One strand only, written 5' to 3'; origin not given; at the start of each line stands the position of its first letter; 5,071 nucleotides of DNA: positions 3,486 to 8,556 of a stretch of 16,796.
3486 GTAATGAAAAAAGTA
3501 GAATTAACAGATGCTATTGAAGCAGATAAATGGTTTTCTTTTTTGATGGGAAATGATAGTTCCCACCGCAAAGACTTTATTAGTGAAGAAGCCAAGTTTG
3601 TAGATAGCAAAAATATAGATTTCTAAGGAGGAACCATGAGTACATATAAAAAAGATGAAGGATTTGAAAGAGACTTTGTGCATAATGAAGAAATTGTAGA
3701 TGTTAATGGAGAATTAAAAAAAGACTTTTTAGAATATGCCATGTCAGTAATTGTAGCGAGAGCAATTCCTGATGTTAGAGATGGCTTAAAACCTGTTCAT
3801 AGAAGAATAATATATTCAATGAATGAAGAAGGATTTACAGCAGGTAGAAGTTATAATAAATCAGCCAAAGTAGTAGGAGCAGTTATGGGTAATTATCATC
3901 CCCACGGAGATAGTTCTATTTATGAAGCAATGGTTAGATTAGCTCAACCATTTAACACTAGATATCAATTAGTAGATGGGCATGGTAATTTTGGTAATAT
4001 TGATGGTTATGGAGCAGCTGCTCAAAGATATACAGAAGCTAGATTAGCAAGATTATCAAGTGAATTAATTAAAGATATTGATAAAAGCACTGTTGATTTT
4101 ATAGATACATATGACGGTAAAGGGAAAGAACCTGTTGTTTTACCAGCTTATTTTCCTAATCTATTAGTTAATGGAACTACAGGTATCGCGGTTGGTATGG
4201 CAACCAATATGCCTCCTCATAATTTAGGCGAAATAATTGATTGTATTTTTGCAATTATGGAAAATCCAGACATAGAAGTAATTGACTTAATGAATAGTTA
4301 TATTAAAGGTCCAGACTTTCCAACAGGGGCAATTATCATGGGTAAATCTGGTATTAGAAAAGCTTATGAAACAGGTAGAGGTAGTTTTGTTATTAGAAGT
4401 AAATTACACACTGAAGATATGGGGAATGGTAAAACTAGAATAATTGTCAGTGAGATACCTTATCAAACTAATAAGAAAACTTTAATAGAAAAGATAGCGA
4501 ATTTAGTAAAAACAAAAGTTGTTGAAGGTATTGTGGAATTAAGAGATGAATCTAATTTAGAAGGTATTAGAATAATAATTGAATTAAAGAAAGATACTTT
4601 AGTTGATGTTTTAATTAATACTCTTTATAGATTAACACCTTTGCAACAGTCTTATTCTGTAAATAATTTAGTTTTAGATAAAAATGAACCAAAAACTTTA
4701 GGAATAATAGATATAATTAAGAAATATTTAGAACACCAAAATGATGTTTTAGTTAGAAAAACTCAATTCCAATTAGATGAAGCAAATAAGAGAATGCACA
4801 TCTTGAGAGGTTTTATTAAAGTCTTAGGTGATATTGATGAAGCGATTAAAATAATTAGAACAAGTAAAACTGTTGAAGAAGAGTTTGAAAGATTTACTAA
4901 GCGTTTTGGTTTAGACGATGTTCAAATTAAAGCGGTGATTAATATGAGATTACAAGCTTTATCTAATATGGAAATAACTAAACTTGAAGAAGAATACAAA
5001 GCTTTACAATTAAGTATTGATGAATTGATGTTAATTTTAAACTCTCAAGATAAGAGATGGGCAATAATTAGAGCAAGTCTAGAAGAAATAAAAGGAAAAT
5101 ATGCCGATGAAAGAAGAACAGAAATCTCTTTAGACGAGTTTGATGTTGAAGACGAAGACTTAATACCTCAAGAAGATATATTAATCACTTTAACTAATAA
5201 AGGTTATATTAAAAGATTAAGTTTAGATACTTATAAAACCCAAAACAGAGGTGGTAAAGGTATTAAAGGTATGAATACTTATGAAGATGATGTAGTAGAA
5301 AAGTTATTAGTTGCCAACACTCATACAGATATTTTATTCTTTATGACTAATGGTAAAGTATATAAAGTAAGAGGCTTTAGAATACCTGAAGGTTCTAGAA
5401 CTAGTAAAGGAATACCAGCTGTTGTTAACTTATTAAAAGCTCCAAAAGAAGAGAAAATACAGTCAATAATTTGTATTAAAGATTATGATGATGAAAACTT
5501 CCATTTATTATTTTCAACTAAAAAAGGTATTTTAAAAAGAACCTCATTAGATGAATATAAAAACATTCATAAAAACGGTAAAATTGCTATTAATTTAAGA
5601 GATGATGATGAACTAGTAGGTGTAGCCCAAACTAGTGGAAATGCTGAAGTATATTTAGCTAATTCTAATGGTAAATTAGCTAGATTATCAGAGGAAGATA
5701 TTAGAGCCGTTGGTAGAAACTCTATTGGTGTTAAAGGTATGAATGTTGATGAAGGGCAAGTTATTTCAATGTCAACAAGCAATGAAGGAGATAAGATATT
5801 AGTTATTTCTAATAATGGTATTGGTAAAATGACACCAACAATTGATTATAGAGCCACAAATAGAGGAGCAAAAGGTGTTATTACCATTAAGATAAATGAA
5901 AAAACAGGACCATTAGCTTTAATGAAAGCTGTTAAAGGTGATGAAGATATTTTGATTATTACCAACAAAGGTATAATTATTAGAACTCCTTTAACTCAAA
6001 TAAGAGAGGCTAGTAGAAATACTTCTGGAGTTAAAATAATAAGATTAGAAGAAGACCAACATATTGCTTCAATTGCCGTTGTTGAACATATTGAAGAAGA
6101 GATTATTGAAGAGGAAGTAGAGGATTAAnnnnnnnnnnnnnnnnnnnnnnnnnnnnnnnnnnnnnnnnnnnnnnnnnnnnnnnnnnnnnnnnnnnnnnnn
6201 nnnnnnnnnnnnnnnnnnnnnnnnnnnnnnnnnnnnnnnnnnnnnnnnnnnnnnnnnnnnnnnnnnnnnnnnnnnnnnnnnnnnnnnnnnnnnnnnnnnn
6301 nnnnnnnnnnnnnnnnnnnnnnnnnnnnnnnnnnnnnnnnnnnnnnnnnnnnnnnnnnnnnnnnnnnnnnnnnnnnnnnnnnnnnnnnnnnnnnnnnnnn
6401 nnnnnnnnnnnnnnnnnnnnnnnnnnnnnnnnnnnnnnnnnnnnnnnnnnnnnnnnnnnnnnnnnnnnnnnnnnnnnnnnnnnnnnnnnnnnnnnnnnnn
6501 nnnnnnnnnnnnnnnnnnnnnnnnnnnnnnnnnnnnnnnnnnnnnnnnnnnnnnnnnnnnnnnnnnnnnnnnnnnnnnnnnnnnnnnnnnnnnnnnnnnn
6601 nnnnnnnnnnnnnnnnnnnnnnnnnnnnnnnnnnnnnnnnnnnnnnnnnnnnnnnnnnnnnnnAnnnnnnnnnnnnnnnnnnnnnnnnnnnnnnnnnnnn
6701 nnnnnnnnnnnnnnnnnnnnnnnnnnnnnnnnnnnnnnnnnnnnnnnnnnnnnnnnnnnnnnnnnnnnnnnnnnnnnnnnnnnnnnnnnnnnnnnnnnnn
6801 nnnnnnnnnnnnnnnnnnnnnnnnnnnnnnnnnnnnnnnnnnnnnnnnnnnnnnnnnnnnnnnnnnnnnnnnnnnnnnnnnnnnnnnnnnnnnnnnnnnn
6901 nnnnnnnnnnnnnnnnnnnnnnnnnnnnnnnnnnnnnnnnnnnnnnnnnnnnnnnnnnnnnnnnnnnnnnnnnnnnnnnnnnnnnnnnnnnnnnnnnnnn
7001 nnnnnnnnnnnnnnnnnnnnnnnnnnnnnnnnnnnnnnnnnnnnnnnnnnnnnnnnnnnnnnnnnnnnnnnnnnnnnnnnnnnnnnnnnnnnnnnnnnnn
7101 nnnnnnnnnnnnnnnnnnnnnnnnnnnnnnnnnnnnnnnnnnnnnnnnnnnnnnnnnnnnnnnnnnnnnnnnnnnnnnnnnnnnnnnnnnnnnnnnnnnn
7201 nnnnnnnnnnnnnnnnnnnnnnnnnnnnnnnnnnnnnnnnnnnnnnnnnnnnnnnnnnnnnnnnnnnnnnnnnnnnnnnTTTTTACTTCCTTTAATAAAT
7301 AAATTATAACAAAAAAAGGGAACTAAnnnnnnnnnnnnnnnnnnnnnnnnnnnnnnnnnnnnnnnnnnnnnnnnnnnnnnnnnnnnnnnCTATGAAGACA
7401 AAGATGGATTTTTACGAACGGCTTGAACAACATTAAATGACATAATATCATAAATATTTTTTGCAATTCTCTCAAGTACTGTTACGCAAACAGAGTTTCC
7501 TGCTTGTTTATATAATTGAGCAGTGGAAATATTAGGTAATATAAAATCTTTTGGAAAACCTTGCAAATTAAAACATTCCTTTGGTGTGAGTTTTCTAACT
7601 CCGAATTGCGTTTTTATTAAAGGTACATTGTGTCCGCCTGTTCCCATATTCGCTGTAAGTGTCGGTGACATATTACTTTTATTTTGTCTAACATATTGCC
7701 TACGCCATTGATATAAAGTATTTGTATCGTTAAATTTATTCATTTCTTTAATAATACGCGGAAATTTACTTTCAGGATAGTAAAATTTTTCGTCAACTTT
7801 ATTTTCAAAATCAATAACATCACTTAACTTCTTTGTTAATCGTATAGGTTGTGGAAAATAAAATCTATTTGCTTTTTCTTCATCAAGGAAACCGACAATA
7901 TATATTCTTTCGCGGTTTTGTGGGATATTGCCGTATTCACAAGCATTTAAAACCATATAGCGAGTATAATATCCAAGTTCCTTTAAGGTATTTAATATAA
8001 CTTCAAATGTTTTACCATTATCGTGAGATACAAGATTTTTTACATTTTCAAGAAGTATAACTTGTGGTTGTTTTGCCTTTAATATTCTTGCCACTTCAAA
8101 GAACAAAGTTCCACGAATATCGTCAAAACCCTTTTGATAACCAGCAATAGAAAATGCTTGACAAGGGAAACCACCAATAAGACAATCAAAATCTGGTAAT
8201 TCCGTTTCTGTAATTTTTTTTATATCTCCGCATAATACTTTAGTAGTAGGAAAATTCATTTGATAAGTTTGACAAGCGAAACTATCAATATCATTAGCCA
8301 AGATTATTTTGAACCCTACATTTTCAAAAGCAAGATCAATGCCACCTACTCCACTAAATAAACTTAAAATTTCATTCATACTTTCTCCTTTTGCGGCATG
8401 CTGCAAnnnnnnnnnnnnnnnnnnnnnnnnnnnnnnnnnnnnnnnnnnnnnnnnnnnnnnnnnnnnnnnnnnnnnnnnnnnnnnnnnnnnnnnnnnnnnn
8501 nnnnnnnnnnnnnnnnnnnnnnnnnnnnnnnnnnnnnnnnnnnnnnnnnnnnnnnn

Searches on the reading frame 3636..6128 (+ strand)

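Call 57: search_protein_families(library=pfam, proteins=[window:3636-6128:+], max_evalue=0.001)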
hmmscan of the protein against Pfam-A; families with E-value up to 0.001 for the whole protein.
window:3636-6128:+ (830 aa): 3 families
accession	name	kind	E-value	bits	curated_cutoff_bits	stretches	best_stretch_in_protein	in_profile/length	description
PF00521.26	DNA_topoisoIV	-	1.9e-153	511.8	31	1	42-482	1-431/432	DNA gyrase/topoisomerase IV, subunit A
PF03989.18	DNA_gyraseA_C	-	6e-69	227.7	27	6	770-816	1-47/48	DNA gyrase C-terminal domain, beta-propeller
PF16755.11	Beta-prop_NUP159_NUP214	-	0.0001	22.1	29.6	1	605-729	53-170/366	NUP159/214 beta propeller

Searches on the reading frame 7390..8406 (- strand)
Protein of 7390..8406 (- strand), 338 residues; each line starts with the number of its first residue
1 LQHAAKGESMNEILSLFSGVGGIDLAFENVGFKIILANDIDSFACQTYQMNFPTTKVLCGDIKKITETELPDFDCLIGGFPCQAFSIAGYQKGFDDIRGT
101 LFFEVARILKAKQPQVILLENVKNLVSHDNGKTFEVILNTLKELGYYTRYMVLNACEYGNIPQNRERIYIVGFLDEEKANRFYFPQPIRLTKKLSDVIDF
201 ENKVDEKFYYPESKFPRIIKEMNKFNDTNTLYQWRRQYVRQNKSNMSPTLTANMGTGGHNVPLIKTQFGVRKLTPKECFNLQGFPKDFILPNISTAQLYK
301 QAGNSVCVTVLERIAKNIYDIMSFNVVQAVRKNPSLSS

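Call 8: search_protein_families(library=pfam, proteins=[window:7390-8406:-], max_evalue=0.1)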
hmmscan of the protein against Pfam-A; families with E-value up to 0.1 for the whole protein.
window:7390-8406:- (338 aa): 1 family
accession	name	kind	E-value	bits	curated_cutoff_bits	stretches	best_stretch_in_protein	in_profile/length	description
PF00145.23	DNA_methylase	-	7.7e-97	325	22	1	13-319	3-323/324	C-5 cytosine-specific DNA methylase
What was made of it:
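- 7390..8379 (-): Intact C5 cytosine DNA methyltransferase gene (329 aa from ATG 8379, preceded by AAAGGAG). The ORF finder's TTG at 8406 is probably not the real start. Pfam DNA_methylase 7.7e-97, covering profile positions 3-323 of 324 (call 8).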

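Call 10: search_protein_families(library=ncbifam, proteins=[window:7390-8406:-], max_evalue=0.1)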
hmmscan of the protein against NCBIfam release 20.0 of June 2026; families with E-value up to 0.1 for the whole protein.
window:7390-8406:- (338 aa): 2 families
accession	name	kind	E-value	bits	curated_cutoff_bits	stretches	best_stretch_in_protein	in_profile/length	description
TIGR00675.1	dcm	superfamily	5.4e-109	364.8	100.65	1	14-318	2-329/329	DNA (cytosine-5-)-methyltransferase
NF007772.0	PRK10458.1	subfamily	1.6e-44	152.2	710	2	11-175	89-288/472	DNA cytosine methylase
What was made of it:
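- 7390..8379 (-): TIGR00675 5.4e-109 (call 10).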

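Call 15: search_solved_structures(query=window:7390-8406:-, max_evalue=0.001)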
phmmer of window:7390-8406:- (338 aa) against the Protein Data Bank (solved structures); distinct sequences matched with E-value up to 0.001: 81 (the best 60 are shown).
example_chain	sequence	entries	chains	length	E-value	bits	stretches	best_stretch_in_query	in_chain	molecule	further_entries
1svu_A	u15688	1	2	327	1.8e-65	224.3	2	13-205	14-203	Modification methylase HhaI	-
1fjx_A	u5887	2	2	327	2.5e-65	223.8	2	13-204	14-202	HHAI DNA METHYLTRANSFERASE | MODIFICATION METHYLASE HHAI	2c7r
10mh_A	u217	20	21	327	2.8e-65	223.7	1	13-324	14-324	PROTEIN (CYTOSINE-SPECIFIC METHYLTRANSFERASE HHAI) | HaeIII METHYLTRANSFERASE | Modification methylase HhaI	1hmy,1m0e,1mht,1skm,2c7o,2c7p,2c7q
2i9k_A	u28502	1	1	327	3.2e-65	223.5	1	13-324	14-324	Modification methylase HhaI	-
2uyh_A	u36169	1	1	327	4.5e-65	223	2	13-204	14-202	MODIFICATION METHYLASE HHAI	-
2zcj_A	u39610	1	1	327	7e-65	222.4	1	13-324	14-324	Modification methylase HhaI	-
2uyc_A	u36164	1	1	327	1.5e-64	221.2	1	13-324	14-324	MODIFICATION METHYLASE HHAI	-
2uz4_A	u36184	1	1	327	1.5e-64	221.2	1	13-324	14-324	MODIFICATION METHYLASE HHAI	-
2z6u_A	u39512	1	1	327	1.8e-64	221.1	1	13-324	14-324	Modification methylase HhaI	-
2z6q_A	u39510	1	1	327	1.9e-64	220.9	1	13-324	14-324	Modification methylase HhaI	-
2z6a_A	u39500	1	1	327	4.6e-64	219.7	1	13-324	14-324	Modification methylase HhaI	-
1dct_A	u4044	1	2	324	1.4e-47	165.5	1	13-319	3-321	PROTEIN (MODIFICATION METHYLASE HAEIII)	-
3ubt_Y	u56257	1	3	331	2.3e-46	161.5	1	13-320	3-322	Modification methylase HaeIII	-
3lx6_A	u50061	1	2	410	2.3e-35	125.3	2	13-174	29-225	Cytosine-specific methyltransferase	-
3me5_A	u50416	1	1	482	4.3e-35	124.5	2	13-174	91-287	Cytosine-specific methyltransferase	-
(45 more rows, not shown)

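Call 17: search_solved_structures(query=window:7390-8406:-, max_evalue=1e-60, show_alignments=1)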
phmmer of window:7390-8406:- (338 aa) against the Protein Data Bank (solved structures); distinct sequences matched with E-value up to 1e-60: 11.
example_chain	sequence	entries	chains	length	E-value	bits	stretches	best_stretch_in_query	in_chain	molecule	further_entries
1svu_A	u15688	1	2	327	1.8e-65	224.3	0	13-205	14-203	Modification methylase HhaI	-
1fjx_A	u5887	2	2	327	2.5e-65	223.8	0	13-204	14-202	HHAI DNA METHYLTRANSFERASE | MODIFICATION METHYLASE HHAI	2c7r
10mh_A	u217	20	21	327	2.8e-65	223.7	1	13-324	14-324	PROTEIN (CYTOSINE-SPECIFIC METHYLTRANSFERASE HHAI) | HaeIII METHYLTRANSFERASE | Modification methylase HhaI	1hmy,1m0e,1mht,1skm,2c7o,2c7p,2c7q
2i9k_A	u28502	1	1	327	3.2e-65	223.5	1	13-324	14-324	Modification methylase HhaI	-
2uyh_A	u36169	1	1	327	4.5e-65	223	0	13-204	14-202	MODIFICATION METHYLASE HHAI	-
2zcj_A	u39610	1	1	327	7e-65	222.4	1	13-324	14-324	Modification methylase HhaI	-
2uyc_A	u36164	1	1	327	1.5e-64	221.2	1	13-324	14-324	MODIFICATION METHYLASE HHAI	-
2uz4_A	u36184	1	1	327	1.5e-64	221.2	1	13-324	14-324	MODIFICATION METHYLASE HHAI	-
2z6u_A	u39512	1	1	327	1.8e-64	221.1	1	13-324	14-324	Modification methylase HhaI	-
2z6q_A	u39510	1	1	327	1.9e-64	220.9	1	13-324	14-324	Modification methylase HhaI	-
2z6a_A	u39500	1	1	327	4.6e-64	219.7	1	13-324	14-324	Modification methylase HhaI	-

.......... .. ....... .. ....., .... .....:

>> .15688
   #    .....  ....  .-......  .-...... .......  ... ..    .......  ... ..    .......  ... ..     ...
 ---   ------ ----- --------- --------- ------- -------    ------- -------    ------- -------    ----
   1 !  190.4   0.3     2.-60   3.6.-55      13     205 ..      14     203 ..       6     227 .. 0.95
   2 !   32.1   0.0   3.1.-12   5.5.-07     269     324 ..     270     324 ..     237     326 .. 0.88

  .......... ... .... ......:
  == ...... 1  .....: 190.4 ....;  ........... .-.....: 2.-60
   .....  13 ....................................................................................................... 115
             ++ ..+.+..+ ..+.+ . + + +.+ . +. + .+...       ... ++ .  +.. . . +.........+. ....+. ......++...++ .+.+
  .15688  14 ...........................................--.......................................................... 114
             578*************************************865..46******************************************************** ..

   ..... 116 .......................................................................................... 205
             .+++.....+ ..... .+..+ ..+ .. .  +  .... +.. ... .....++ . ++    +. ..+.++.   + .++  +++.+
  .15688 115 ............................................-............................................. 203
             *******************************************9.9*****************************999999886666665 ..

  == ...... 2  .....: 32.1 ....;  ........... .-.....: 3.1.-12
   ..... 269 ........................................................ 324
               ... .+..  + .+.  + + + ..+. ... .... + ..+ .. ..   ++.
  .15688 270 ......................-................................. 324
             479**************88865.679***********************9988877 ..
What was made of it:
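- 7390..8379 (-): M.HhaI 224 bits (calls 15, 17).
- On C5 cytosine DNA methyltransferase (the neighbouring gene): The alignment to M.HhaI shows FSGVGG, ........, LENVKN, QNRERIY and GNSV (call 17).
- Tried and rejected: Recognition sequence from M.HhaI similarity: the target-recognition region aligns poorly, so no inference was made (call 17).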

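Call 27: search_protein_families(library=padloc, proteins=[window:7390-8406:-], max_evalue=0.1)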
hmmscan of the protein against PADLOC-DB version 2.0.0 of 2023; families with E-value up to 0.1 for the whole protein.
window:7390-8406:- (338 aa): 64 families (the best 25 are shown)
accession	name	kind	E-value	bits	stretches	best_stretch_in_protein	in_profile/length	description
PDLC03272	MTase_II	-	9.6e-126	418.2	1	6-330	70-398/407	Type II methyltransferase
PDLC03378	MTase_II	-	1.1e-79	266.2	1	12-327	4-335/344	Type II methyltransferase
PDLC03217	MTase_II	-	9.4e-75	250.4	2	11-175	22-186/703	Type II methyltransferase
PDLC03361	MTase_II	-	7.4e-74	247.2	1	11-325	87-440/455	Type II methyltransferase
PDLC02653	DrmMII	-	5.4e-65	217.5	1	13-322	7-313/333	DrmMII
PDLC03734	oMTase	-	7.5e-64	214.3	3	13-175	6-170/444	orphan methyltransferase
PDLC03234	MTase_II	-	8.1e-61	204.3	2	10-194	4-192/375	Type II methyltransferase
PDLC03716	oMTase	-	1.4e-58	196.8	1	13-325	41-342/349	orphan methyltransferase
PDLC00026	DruM2|DruM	-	3.3e-57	192.5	1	12-334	6-330/336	DNA cytosine methylase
PDLC03326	MTase_II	-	3.4e-57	192.5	2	14-188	8-190/412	Type II methyltransferase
PDLC03242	MTase_II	-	2.9e-55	185.9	1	13-330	103-407/409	Type II methyltransferase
PDLC00027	DruM2|DruM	-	8.4e-55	184.6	2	12-192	13-191/361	DNA cytosine methylase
PDLC00033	DruM2|DruM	-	5.8e-51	171.9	2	12-175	23-192/368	DNA cytosine methylase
PDLC00031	DruM2|DruM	-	2.9e-49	166.1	2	11-189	12-186/361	DNA cytosine methylase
PDLC00034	DruM2|DruM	-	1.2e-46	157.1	2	13-175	10-189/457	DNA cytosine methylase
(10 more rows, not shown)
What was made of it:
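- Tried and rejected: Family and structure searches on the fused protein: Pfam, NCBIfam and PADLOC scans gave nothing meaningful (calls 8, 10, 27).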
